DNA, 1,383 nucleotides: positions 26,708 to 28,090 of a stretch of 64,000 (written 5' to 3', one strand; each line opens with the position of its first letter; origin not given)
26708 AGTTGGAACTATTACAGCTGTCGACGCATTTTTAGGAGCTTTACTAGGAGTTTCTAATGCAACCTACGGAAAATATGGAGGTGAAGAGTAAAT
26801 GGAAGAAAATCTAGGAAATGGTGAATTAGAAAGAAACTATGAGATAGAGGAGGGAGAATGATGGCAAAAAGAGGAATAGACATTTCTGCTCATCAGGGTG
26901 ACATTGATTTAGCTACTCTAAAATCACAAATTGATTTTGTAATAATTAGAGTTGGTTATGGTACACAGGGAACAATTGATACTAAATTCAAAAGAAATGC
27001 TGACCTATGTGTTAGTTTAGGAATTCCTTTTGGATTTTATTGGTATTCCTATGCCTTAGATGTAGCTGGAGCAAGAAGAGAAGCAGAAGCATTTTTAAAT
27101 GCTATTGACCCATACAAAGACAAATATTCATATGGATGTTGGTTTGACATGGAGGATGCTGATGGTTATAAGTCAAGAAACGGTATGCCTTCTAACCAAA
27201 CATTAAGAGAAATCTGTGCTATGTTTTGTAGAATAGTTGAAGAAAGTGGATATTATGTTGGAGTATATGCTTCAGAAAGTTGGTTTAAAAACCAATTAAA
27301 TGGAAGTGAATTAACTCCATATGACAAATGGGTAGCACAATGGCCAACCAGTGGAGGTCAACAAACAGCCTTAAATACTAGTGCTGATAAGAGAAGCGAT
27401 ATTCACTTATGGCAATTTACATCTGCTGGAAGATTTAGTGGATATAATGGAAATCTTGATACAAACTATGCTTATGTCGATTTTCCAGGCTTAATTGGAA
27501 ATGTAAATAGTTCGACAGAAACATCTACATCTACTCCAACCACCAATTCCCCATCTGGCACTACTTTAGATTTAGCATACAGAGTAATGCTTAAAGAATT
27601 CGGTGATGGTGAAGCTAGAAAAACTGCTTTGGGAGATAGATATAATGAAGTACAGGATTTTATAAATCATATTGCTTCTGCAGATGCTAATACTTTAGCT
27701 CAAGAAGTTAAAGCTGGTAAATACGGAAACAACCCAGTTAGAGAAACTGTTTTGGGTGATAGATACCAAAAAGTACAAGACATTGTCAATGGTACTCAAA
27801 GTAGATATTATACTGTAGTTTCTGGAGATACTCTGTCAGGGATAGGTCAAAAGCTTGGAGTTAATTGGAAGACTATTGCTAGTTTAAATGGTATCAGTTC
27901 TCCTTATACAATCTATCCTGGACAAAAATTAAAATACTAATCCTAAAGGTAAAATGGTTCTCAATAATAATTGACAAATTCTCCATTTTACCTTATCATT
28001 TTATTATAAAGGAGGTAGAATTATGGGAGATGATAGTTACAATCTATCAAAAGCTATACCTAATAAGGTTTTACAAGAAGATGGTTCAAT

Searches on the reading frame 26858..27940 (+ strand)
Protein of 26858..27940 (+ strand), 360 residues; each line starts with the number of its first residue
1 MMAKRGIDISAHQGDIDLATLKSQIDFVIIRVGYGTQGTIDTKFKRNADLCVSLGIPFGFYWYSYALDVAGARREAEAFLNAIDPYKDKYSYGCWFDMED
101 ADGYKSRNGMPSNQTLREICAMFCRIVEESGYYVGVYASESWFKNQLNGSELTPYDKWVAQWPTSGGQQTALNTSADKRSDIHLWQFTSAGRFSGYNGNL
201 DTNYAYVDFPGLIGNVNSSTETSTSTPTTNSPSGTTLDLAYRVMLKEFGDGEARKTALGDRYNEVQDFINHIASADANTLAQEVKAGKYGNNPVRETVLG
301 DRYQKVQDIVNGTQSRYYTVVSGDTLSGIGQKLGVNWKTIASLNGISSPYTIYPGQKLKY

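Call 8: search_protein_families(library=phrogs, proteins=[window:26858-27940:+], max_evalue=0.00001)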
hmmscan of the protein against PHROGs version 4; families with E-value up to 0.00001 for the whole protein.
window:26858-27940:+ (360 aa): 13 families
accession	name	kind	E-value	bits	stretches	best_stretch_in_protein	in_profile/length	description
phrog_291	-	lysis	3.3e-68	231.7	1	2-359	111-473/509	endolysin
phrog_6745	-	lysis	5e-37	128.7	1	1-203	1-198/396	endolysin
phrog_6219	-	lysis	1.4e-31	111.3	1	4-305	2-270/326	endolysin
phrog_7698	-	lysis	2.8e-14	54.6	1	156-311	157-311/316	endolysin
phrog_380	-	lysis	2.9e-12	47.2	1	309-359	177-233/309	endolysin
phrog_3861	-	lysis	3.8e-10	40.3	1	228-312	145-233/455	amidase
phrog_5182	-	lysis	1.8e-09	38.7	1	278-359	177-261/321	endolysin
phrog_4602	-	other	2.9e-09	38.1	1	310-359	29-78/220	transglycosylase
phrog_2742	-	lysis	4e-09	37.3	1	283-359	230-309/318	endolysin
phrog_3084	-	lysis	6.4e-09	36.3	1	6-205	161-353/468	endolysin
phrog_7348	-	lysis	2.7e-08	32.1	1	298-359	2087-2148/2564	endolysin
phrog_28394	-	unknown function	1.2e-07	32.2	1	314-360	65-111/303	-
phrog_20780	-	unknown function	1.2e-06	29.7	1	272-360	25-117/117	-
